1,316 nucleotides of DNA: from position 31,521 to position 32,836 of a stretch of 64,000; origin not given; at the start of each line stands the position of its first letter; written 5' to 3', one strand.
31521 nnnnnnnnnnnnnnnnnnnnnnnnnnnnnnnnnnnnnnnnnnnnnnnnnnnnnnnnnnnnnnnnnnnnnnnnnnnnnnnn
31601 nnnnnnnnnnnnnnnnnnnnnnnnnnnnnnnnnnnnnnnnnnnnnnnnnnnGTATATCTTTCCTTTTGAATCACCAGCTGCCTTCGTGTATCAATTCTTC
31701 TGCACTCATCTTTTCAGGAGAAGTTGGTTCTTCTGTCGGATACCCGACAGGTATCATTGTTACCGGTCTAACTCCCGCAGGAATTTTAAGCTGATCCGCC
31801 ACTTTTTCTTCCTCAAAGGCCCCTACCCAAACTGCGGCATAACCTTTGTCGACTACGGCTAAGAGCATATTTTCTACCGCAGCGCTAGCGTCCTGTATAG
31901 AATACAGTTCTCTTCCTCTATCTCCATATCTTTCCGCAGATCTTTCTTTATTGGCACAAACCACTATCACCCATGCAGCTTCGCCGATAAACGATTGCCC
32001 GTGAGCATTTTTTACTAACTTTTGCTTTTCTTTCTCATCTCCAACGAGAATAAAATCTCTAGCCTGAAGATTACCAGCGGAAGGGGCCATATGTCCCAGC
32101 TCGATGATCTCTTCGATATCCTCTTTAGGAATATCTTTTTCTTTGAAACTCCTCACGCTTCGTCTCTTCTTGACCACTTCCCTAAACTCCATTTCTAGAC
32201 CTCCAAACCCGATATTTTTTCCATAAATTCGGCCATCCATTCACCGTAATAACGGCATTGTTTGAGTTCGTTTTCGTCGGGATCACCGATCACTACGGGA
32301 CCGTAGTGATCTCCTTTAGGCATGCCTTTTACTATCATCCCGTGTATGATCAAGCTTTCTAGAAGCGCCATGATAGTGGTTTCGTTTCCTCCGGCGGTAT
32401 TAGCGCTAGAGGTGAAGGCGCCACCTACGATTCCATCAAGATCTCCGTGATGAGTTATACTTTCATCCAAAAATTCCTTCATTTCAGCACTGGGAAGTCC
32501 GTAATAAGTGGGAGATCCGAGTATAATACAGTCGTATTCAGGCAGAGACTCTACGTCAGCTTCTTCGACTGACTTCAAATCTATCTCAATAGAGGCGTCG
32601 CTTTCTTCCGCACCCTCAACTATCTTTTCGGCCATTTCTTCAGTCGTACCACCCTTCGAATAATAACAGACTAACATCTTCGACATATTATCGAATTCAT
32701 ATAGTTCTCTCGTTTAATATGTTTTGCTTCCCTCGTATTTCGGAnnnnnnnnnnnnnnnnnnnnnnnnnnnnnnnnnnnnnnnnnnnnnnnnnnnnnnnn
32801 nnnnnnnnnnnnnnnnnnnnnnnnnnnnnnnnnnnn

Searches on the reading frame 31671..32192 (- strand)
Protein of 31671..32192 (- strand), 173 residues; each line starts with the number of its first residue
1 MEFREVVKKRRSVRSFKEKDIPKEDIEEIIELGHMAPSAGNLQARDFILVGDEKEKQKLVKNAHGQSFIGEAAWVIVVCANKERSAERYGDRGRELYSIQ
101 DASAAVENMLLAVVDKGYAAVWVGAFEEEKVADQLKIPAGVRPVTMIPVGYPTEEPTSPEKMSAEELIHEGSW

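Call 28: search_protein_families(library=pfam, proteins=[window:31671-32192:-], max_evalue=0.01)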
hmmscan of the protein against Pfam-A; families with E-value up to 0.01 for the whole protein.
window:31671-32192:- (173 aa): 2 families
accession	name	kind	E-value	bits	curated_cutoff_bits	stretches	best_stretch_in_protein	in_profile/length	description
PF00881.29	Nitroreductase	-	2e-32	113.2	23.5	2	7-65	1-59/167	Nitroreductase family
PF14512.11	TM1586_NiRdase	-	1.2e-12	48.4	27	2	4-90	3-85/215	Putative TM nitroreductase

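Call 65: search_solved_structures(query=window:31671-32192:-, max_evalue=0.001)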
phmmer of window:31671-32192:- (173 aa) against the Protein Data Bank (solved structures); distinct sequences matched with E-value up to 0.001: 55.
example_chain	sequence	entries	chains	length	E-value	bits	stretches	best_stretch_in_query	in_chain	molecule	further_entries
4dn2_A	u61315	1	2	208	8e-25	91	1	1-172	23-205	Nitroreductase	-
3g14_A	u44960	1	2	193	1.8e-23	86.5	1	1-166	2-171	Nitroreductase family protein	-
4g8s_A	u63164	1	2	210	4.5e-23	85.3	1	2-173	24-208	Nitroreductase family protein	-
3h4o_A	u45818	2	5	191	2.3e-21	79.7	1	1-162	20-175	NITROREDUCTASE FAMILY PROTEIN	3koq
3m5k_A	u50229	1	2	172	6.1e-20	75.1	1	5-171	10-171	Putative NADH dehydrogenase/NAD(P)H nitroreductase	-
3e10_A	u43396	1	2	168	4.8e-17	65.7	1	5-155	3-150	Putative NADH Oxidase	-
3kwk_A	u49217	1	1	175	1.1e-15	61.3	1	8-169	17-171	Putative NADH dehydrogenase/NAD(P)H nitroreductase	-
3eof_A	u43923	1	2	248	1.5e-15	60.9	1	5-172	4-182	Putative oxidoreductase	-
3ge5_A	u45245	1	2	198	5.3e-15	59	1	6-161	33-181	putative NAD(P)H:FMN oxidoreductase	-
8uc3_A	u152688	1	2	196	2.3e-14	57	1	6-173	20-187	Albonoursin synthase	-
3gfa_A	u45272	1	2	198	6.6e-14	55.5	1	5-62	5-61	Putative nitroreductase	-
2b67_A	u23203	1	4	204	6.6e-14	55.5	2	1-140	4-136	COG0778: Nitroreductase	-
5uu6_A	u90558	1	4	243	2.4e-13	53.7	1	8-172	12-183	NADPH-flavin oxidoreductase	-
4eo3_A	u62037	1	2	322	2.8e-13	53.5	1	7-161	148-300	Bacterioferritin comigratory protein/NADH dehydrogenase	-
1f5v_A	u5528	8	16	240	5.8e-13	52.4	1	5-173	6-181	OXYGEN-INSENSITIVE NADPH NITROREDUCTASE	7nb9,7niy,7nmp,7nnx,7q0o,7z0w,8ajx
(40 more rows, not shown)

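Call 67: search_protein_families(library=ncbifam, proteins=[window:31671-32192:-], max_evalue=0.001)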
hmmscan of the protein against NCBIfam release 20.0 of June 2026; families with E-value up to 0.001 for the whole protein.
window:31671-32192:- (173 aa): 8 families
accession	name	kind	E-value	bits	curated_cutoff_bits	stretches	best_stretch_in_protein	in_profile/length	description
NF008033.1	PRK10765.1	equivalog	2.1e-22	79.7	223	1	5-171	6-179/240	oxygen-insensitive NADPH nitroreductase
TIGR02476.1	BluB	equivalog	6.8e-21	74.6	150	2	71-162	98-190/205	5,6-dimethylbenzimidazole synthase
TIGR03553.1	F420_FbiB_CTERM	equivalog_domain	4e-15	56.1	249.55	1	75-169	93-192/194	F420 biosynthesis protein FbiB, C-terminal domain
NF009810.0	PRK13294.1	equivalog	1.6e-14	53.6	304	2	76-168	348-446/449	coenzyme F420-0:L-glutamate ligase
NF008275.0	PRK11053.1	equivalog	3.4e-12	46.3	227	1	1-83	1-89/217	oxygen-insensitive NAD(P)H nitroreductase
NF003768.0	PRK05365.1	equivalog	1.1e-10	41.3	152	1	6-159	17-186/200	malonic semialdehyde reductase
TIGR03605.1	antibiot_sagB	domain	6.8e-08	32.2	78.4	1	52-150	74-172/173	SagB family peptide dehydrogenase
NF008088.0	PRK10828.1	equivalog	2.1e-05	24.2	183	0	2-56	2-56/183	NAD(P)H nitroreductase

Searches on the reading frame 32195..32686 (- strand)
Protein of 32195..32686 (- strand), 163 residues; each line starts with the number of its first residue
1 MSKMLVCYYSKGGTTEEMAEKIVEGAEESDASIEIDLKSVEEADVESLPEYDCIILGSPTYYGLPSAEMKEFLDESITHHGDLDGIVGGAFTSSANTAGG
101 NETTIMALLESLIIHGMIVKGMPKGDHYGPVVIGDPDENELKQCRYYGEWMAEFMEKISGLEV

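Call 28: search_protein_families(library=pfam, proteins=[window:32195-32686:-], max_evalue=0.01)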
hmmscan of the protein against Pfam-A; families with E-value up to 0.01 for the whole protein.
window:32195-32686:- (163 aa): 6 families
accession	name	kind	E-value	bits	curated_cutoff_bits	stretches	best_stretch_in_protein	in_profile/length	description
PF00258.30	Flavodoxin_1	-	5.7e-11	43.2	25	1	6-77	1-73/143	Flavodoxin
PF12724.12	Flavodoxin_5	-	9e-11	42.7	27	1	5-94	1-84/145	Flavodoxin domain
PF03358.20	FMN_red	-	1.3e-08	35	24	1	45-119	65-139/152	NADPH-dependent FMN reductase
PF12641.12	Flavodoxin_3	-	2.2e-05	24.8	27.5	1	5-74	1-64/160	Flavodoxin domain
PF12682.12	Flavodoxin_4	-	0.0018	18.2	24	0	3-28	1-26/155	Flavodoxin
PF02525.22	Flavodoxin_2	-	0.0029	17.8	27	1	38-80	66-107/198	Flavodoxin-like fold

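Call 64: search_solved_structures(query=window:32195-32686:-, max_evalue=0.001)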
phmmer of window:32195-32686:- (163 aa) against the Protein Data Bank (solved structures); distinct sequences matched with E-value up to 0.001: 19.
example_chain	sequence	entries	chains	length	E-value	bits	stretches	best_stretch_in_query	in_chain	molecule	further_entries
2ark_A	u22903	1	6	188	3.4e-24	89.2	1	1-155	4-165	Flavodoxin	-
4la4_A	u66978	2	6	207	8.3e-18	68.5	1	39-125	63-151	NAD(P)H dehydrogenase (quinone)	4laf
7q6n_A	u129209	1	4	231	6.3e-17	65.6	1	43-121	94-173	NAD(P)H dehydrogenase (quinone)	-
1zwk_A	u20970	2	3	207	4.8e-16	62.7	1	4-126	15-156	Trp repressor binding protein WrbA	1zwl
2r96_A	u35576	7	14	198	5.8e-16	62.5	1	43-121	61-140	Flavoprotein WrbA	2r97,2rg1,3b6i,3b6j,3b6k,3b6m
2a5l_A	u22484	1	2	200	7.4e-16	62.1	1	4-125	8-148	Trp repressor binding protein WrbA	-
3zho_A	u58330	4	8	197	1.9e-15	60.8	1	43-121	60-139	FLAVOPROTEIN WRBA | NAD(P)H dehydrogenase (quinone)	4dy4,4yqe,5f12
5f4b_A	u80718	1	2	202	2.7e-14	57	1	40-121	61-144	NAD(P)H dehydrogenase (quinone)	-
5f51_A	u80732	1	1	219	3.9e-14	56.5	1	40-121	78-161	NAD(P)H dehydrogenase (quinone)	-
7q6m_A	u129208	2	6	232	9.1e-13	52.1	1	45-121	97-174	NAD(P)H dehydrogenase (quinone)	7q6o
3d7n_A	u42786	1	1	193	6.3e-10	42.8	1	3-110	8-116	Flavodoxin, WrbA-like protein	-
5mp4_A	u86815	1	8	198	2.9e-09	40.7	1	44-119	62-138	Protoplast secreted protein 2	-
5wid_A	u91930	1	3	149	2.1e-08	37.9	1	3-153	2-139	Flavodoxin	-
2zki_A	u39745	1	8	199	3.3e-08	37.2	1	37-121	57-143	199aa long hypothetical Trp repressor binding protein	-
1ydg_A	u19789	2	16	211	3.7e-08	37.1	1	18-118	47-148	trp repressor binding protein WrbA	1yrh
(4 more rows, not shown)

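Call 67: search_protein_families(library=ncbifam, proteins=[window:32195-32686:-], max_evalue=0.001)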
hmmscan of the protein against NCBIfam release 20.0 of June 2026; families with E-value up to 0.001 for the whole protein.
window:32195-32686:- (163 aa): 17 families
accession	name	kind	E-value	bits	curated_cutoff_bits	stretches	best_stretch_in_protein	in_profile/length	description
NF002999.0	PRK03767.1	equivalog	1.4e-28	100.1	141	2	41-124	60-145/200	NAD(P)H:quinone oxidoreductase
TIGR01755.1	flav_wrbA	equivalog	7.5e-24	84.8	132.5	2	44-123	62-143/197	NAD(P)H:quinone oxidoreductase type IV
TIGR01753.1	flav_short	equivalog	6.7e-14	52.6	123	1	5-149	2-137/140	flavodoxin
NF004049.0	PRK05568.1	equivalog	4.6e-12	46.5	206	1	1-87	1-87/142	flavodoxin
NF004050.0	PRK05569.1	subfamily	1.9e-10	41.2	136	1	1-75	1-75/141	flavodoxin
NF005216.0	PRK06703.1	subfamily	3e-10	40.3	127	1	1-94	1-91/151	flavodoxin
NF005246.0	PRK06756.1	subfamily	1.1e-09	38.4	130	1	1-149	1-141/148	flavodoxin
NF006736.0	PRK09267.1-2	equivalog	1.5e-06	28.1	202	1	2-61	2-54/161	flavodoxin FldA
NF008316.0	PRK11104.1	equivalog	2.8e-06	27.3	142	1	3-78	2-75/177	menaquinone-dependent protoporphyrinogen IX dehydrogenase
NF006739.0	PRK09267.1-5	subfamily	3e-06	27.1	175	1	1-62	1-58/168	flavodoxin FldA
TIGR01752.1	flav_long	equivalog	3.6e-05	23.4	146.75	1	6-62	4-56/167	flavodoxin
NF038196.1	ferrodoxin_EFR1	subfamily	0.00014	22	75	1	6-80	1-70/242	EFR1 family ferrodoxin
TIGR01754.1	flav_RNR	hypoth_equivalog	0.00018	21.4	163.8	1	3-76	2-77/140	putative ribonucleotide reductase-associated flavodoxin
NF006747.0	PRK09271.1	equivalog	0.00018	21.3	104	1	3-78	2-80/160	flavodoxin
NF005501.0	PRK07116.1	subfamily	0.00023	20.6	198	0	2-26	4-28/161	flavodoxin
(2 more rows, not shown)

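Call 80: find_homologous_proteins(query=window:32195-32686:-, max_evalue=0.00001)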
Query window:32195-32686:- (163 aa): 1388 proteins with E <= 0.00001 among 1483 candidates; the best 120 are listed.
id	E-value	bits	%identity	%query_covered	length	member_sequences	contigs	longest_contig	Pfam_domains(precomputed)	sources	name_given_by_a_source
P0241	1.5e-102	359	100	100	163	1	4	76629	PF12724.13,PF03358.21,PF12641.13,PF00258.31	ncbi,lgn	-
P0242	3.8e-90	318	86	99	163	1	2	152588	PF12724.13,PF03358.21,PF12641.13,PF00258.31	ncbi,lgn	-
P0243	3.1e-87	309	83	100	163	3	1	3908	PF12724.13,PF03358.21,PF12641.13,PF00258.31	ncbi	-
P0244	4.1e-86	305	81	100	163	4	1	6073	PF12724.13,PF03358.21,PF12641.13,PF00258.31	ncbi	-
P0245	1.6e-85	303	82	100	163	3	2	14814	PF12724.13,PF03358.21,PF12641.13,PF00258.31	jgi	-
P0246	3.2e-84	299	83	96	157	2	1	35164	PF12724.13,PF03358.21,PF12641.13,PF00258.31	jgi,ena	-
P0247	1.3e-81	291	79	98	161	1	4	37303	PF12724.13,PF03358.21,PF12641.13,PF00258.31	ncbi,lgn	-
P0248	1.7e-81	290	79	98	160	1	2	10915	PF12724.13,PF03358.21,PF12641.13,PF00258.31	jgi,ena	-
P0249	8.3e-81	288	75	99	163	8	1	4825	PF12724.13,PF03358.21,PF12641.13,PF00258.31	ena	-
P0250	1.1e-80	288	76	100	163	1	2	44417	PF12724.13,PF03358.21,PF12641.13,PF00258.31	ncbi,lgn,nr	ncbi:MAG: flavodoxin domain-containing protein [Candidatus Thermoplasmatota archaeon]|nr:flavodoxin 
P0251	2.9e-80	286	77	98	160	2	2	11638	PF12724.13,PF03358.21,PF12641.13,PF00258.31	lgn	-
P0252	1.7e-79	284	79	98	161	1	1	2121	PF12724.13,PF03358.21,PF12641.13,PF00258.31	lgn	-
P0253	2.3e-79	283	76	100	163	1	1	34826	PF12724.13,PF03358.21,PF00258.31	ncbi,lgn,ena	-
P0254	3.1e-79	283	75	100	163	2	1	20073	PF12724.13,PF03358.21,PF00258.31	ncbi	-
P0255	1.2e-78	281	73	100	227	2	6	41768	PF12724.13,PF03358.21,PF12641.13,PF00258.31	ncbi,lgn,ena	-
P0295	9.9e-69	249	65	98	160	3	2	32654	PF12724.13,PF03358.21,PF12641.13,PF00258.31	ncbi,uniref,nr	ncbi:flavodoxin [candidate division MSBL1 archaeon SCGC-AAA259I07]|uniref:Flavodoxin n=2 Tax=candida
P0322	1.3e-61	226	60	98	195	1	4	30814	PF12724.13,PF03358.21,PF00258.31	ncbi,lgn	ncbi:MAG: flavodoxin family protein [Candidatus Hadarchaeia archaeon]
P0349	6.9e-52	194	56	98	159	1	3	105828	PF12724.13,PF03358.21,PF00258.31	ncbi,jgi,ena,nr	ncbi:MAG TPA: NAD(P)H-dependent oxidoreductase [Planctomycetota bacterium]|nr:NAD(P)H-dependent oxid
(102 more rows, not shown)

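Call 81: find_encoding_contigs(protein=P0295, flank=4000, max_places=1)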
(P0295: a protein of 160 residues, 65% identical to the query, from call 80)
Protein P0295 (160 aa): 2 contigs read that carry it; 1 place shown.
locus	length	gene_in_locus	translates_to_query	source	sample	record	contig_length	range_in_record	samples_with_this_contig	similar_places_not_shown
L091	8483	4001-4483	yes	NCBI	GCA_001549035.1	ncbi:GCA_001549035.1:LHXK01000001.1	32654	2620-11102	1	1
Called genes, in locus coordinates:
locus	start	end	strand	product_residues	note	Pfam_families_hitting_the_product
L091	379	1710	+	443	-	PF27229:SSO2105_N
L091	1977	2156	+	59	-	-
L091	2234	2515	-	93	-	-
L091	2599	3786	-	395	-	PF00753:Lactamase_B, PF19583:ODP, PF00258:Flavodoxin_1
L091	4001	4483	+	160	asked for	PF03358:FMN_red, PF12641:Flavodoxin_3, PF12724:Flavodoxin_5, PF00258:Flavodoxin_1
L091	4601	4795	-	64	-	PF00313:CSD, PF08206:OB_RNB (weak)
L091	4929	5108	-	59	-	-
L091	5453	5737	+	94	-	PF13384:HTH_23 (weak), PF01381:HTH_3 (weak)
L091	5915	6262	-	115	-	-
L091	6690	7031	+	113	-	PF04023:FeoA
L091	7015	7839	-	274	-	PF20565:DUF6775, PF22529:DUF7001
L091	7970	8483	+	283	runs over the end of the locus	-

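Call 82: find_encoding_contigs(protein=P0322, flank=4000, max_places=1)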
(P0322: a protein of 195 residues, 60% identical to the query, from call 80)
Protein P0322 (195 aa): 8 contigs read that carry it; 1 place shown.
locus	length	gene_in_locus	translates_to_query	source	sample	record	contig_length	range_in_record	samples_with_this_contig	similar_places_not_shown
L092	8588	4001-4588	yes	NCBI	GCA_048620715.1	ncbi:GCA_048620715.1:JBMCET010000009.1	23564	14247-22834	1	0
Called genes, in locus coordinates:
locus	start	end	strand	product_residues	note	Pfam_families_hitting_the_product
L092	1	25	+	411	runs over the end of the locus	PF00696:AA_kinase, PF13840:ACT_7 (weak), PF01842:ACT (faint), PF22468:ACT_9, PF13840:ACT_7 (weak)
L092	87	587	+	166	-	PF00258:Flavodoxin_1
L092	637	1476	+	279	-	PF01113:DapB_N, PF05173:DapB_C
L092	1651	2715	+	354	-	PF01118:Semialdhyde_dh, PF02774:Semialdhyde_dhC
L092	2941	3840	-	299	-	-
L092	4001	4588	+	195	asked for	PF00258:Flavodoxin_1, PF03358:FMN_red (weak), PF12724:Flavodoxin_5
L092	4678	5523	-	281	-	PF01875:Memo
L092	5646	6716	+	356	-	PF00753:Lactamase_B (faint)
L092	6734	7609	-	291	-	-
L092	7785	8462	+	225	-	PF01209:Ubie_methyltran, PF13489:Methyltransf_23, PF13847:Methyltransf_31, PF08241:Methyltransf_11, PF08242:Methyltransf_12, PF13649:Methyltransf_25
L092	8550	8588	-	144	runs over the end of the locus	-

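Call 83: find_encoding_contigs(protein=P0349, flank=4000, max_places=1)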
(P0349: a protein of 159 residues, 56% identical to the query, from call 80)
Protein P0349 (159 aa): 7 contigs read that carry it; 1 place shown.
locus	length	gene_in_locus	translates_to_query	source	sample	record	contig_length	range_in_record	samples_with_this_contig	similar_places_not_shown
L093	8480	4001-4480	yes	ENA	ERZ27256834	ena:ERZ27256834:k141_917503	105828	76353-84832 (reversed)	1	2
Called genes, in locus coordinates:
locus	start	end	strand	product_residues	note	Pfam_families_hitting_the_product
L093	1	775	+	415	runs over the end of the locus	PF02782:FGGY_C (faint), PF03702:AnmK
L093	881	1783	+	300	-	PF22198:GKRP_SIS_2 (weak), PF22645:GKRP_SIS_N, PF20741:GKRP-like_C (weak)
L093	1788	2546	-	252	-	PF18912:DZR_2, PF00156:Pribosyltran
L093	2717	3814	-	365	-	-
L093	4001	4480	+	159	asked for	PF12724:Flavodoxin_5, PF00258:Flavodoxin_1, PF03358:FMN_red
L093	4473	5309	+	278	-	PF07719:TPR_2 (faint), PF13428:TPR_14 (faint), PF13424:TPR_12 (faint), PF00515:TPR_1 (faint), PF13174:TPR_6 (faint), PF13432:TPR_16, PF14559:TPR_19, PF05036:SPOR, +1 more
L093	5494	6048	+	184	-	PF00117:GATase, PF07722:Peptidase_C26 (weak)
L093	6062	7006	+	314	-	PF00215:OMPdecase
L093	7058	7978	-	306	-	PF00701:DHDPS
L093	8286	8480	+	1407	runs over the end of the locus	PF00069:Pkinase, PF01636:APH (faint), PF07714:PK_Tyr_Ser-Thr, PF03781:FGE-sulfatase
